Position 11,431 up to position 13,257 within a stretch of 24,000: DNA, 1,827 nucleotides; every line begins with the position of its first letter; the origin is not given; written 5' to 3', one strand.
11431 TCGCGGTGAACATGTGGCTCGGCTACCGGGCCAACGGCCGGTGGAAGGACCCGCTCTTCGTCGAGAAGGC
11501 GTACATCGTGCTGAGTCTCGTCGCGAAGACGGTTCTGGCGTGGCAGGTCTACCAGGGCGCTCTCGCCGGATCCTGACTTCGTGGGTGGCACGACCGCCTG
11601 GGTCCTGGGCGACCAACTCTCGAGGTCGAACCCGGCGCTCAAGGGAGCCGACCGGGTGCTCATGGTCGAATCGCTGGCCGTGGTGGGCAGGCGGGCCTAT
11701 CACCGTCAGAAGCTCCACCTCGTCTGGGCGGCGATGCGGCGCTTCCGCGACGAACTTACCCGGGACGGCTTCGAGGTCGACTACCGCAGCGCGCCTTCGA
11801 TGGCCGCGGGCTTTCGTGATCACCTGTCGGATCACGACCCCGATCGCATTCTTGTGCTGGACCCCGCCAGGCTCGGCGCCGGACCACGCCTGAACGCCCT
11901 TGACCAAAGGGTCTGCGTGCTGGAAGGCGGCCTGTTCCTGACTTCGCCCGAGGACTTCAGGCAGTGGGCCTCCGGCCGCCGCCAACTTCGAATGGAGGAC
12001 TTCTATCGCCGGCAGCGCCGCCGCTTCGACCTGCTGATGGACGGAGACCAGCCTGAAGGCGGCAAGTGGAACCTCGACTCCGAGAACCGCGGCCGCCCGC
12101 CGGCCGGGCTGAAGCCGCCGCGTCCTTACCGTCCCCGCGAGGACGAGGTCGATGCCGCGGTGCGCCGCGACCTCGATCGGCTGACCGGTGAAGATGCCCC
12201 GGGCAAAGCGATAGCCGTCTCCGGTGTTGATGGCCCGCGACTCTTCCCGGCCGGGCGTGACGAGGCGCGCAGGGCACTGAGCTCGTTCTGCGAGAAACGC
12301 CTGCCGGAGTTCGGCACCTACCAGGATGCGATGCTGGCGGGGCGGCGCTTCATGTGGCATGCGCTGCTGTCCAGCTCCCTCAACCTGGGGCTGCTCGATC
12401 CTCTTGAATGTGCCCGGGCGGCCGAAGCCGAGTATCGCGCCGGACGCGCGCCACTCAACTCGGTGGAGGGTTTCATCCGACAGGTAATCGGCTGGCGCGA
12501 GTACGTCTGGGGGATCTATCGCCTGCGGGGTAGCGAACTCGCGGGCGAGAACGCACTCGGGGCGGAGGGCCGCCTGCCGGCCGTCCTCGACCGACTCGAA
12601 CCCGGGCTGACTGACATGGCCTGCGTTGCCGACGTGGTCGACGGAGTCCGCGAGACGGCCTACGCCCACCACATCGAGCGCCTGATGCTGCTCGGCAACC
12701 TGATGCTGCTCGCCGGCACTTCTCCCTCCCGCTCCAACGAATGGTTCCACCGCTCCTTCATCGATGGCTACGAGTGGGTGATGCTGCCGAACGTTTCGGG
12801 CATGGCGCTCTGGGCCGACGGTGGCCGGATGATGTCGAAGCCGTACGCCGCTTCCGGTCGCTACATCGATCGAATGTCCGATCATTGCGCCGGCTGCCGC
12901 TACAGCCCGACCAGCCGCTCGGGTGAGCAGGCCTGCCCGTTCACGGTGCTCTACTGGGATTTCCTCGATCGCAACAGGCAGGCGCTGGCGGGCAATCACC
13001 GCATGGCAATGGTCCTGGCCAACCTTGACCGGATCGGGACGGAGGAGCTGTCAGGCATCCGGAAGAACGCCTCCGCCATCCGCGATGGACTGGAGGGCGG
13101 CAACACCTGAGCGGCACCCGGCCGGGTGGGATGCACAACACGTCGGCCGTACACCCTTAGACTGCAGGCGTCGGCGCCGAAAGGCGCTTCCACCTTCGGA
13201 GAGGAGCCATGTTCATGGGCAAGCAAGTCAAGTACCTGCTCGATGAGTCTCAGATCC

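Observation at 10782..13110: Heliorhodopsin and an Fe-S cluster photolyase/cryptochrome (FeS-BCP) form a tight two-gene light operon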

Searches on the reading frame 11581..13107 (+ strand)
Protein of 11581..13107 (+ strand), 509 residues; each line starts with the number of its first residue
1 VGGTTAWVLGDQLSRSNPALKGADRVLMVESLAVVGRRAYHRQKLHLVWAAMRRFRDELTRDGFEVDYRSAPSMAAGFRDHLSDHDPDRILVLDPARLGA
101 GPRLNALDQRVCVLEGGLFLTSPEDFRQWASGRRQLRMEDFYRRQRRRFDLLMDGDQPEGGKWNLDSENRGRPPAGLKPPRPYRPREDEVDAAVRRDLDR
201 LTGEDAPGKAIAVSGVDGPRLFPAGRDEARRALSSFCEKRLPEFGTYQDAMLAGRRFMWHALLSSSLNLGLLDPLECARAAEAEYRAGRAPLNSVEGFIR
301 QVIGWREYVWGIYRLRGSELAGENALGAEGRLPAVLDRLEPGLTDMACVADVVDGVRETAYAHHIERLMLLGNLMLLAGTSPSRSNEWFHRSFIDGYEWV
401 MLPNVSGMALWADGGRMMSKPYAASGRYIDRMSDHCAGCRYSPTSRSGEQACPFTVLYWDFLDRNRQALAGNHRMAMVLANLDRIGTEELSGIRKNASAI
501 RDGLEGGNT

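Call 3: search_protein_families(library=pfam, proteins=[window:11581-13107:+], max_evalue=0.01)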
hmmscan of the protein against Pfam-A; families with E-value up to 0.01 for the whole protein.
window:11581-13107:+ (509 aa): 1 family
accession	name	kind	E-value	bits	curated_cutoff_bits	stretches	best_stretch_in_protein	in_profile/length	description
PF04244.19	DPRP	-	1.2e-53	182.6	22.1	1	7-208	2-217/224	Deoxyribodipyrimidine photo-lyase-related protein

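Call 4: search_protein_families(library=ncbifam, proteins=[window:11581-13107:+], max_evalue=0.01)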
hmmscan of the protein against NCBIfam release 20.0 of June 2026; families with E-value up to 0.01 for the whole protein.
window:11581-13107:+ (509 aa): 0 families

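Call 6: search_solved_structures(query=window:11581-13107:+, show_alignments=2)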
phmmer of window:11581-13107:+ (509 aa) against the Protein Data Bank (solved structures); distinct sequences matched with E-value up to 0.001: 8.
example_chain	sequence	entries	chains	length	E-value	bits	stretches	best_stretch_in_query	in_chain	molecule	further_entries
9hnk_A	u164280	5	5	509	1.9e-134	452.4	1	1-502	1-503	Cryptochrome/photolyase family protein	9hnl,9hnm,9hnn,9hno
9q8f_A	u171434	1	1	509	1.5e-133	449.4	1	1-502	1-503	Cryptochrome/photolyase family protein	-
8ijy_A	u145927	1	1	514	1.9e-117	396.3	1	6-498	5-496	Deoxyribodipyrimidine photolyase-related protein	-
4dja_A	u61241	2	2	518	2.3e-114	386.1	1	7-500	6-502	Photolyase | Photolyase PhrB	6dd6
3zxs_A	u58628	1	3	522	3.5e-114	385.5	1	7-500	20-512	CRYPTOCHROME B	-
5lfa_A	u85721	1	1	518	8.1e-114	384.3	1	7-500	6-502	(6-4) photolyase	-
5kcm_A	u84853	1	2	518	1.8e-113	383.2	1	7-500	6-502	(6-4) photolyase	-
7ykn_A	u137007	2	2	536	5.8e-81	275.9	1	8-501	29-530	Cryptochrome/photolyase family protein | 6-4 photolyase (FeS-BCP, CryPro)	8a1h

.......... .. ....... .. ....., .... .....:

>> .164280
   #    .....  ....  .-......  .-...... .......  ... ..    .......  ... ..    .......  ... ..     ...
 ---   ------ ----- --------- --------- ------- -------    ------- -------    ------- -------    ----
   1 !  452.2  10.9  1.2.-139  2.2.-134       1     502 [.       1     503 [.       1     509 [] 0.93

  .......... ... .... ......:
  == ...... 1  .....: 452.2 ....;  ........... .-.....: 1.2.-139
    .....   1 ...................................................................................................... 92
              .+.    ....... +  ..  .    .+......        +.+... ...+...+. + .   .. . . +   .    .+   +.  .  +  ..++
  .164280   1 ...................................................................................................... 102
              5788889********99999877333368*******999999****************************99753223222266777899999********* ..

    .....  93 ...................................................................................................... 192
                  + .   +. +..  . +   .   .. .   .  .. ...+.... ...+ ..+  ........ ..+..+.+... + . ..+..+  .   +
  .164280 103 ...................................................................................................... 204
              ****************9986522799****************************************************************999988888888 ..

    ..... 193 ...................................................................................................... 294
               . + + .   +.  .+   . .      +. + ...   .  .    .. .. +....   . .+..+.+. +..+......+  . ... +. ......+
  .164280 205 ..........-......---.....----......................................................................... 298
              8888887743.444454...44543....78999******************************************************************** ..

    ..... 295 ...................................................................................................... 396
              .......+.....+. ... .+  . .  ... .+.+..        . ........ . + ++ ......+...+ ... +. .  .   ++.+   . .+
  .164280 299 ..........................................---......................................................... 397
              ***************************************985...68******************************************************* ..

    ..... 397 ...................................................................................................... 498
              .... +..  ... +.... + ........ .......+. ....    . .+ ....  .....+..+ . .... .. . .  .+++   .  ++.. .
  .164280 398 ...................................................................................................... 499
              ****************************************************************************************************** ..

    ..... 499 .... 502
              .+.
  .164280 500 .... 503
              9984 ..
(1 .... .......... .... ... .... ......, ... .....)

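Call 17: find_encoding_contigs(protein=window:11581-13107:+, flank=10000, max_places=6)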
Protein window:11581-13107:+ (509 aa): no gene with exactly this product is on record in the collection.

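Call 35: search_solved_structures(query=window:11581-13107:+, show_alignments=5, max_evalue=1e-100)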
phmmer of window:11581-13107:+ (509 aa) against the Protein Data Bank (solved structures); distinct sequences matched with E-value up to 1e-100: 7.
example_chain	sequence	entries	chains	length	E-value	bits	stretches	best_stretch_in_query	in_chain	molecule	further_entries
9hnk_A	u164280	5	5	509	1.9e-134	452.4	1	1-502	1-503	Cryptochrome/photolyase family protein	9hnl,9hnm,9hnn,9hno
9q8f_A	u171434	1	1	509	1.5e-133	449.4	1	1-502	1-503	Cryptochrome/photolyase family protein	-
8ijy_A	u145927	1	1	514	1.9e-117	396.3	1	6-498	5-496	Deoxyribodipyrimidine photolyase-related protein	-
4dja_A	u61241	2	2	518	2.3e-114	386.1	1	7-500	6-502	Photolyase | Photolyase PhrB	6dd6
3zxs_A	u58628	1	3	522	3.5e-114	385.5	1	7-500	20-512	CRYPTOCHROME B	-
5lfa_A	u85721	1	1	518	8.1e-114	384.3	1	7-500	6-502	(6-4) photolyase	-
5kcm_A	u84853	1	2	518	1.8e-113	383.2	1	7-500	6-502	(6-4) photolyase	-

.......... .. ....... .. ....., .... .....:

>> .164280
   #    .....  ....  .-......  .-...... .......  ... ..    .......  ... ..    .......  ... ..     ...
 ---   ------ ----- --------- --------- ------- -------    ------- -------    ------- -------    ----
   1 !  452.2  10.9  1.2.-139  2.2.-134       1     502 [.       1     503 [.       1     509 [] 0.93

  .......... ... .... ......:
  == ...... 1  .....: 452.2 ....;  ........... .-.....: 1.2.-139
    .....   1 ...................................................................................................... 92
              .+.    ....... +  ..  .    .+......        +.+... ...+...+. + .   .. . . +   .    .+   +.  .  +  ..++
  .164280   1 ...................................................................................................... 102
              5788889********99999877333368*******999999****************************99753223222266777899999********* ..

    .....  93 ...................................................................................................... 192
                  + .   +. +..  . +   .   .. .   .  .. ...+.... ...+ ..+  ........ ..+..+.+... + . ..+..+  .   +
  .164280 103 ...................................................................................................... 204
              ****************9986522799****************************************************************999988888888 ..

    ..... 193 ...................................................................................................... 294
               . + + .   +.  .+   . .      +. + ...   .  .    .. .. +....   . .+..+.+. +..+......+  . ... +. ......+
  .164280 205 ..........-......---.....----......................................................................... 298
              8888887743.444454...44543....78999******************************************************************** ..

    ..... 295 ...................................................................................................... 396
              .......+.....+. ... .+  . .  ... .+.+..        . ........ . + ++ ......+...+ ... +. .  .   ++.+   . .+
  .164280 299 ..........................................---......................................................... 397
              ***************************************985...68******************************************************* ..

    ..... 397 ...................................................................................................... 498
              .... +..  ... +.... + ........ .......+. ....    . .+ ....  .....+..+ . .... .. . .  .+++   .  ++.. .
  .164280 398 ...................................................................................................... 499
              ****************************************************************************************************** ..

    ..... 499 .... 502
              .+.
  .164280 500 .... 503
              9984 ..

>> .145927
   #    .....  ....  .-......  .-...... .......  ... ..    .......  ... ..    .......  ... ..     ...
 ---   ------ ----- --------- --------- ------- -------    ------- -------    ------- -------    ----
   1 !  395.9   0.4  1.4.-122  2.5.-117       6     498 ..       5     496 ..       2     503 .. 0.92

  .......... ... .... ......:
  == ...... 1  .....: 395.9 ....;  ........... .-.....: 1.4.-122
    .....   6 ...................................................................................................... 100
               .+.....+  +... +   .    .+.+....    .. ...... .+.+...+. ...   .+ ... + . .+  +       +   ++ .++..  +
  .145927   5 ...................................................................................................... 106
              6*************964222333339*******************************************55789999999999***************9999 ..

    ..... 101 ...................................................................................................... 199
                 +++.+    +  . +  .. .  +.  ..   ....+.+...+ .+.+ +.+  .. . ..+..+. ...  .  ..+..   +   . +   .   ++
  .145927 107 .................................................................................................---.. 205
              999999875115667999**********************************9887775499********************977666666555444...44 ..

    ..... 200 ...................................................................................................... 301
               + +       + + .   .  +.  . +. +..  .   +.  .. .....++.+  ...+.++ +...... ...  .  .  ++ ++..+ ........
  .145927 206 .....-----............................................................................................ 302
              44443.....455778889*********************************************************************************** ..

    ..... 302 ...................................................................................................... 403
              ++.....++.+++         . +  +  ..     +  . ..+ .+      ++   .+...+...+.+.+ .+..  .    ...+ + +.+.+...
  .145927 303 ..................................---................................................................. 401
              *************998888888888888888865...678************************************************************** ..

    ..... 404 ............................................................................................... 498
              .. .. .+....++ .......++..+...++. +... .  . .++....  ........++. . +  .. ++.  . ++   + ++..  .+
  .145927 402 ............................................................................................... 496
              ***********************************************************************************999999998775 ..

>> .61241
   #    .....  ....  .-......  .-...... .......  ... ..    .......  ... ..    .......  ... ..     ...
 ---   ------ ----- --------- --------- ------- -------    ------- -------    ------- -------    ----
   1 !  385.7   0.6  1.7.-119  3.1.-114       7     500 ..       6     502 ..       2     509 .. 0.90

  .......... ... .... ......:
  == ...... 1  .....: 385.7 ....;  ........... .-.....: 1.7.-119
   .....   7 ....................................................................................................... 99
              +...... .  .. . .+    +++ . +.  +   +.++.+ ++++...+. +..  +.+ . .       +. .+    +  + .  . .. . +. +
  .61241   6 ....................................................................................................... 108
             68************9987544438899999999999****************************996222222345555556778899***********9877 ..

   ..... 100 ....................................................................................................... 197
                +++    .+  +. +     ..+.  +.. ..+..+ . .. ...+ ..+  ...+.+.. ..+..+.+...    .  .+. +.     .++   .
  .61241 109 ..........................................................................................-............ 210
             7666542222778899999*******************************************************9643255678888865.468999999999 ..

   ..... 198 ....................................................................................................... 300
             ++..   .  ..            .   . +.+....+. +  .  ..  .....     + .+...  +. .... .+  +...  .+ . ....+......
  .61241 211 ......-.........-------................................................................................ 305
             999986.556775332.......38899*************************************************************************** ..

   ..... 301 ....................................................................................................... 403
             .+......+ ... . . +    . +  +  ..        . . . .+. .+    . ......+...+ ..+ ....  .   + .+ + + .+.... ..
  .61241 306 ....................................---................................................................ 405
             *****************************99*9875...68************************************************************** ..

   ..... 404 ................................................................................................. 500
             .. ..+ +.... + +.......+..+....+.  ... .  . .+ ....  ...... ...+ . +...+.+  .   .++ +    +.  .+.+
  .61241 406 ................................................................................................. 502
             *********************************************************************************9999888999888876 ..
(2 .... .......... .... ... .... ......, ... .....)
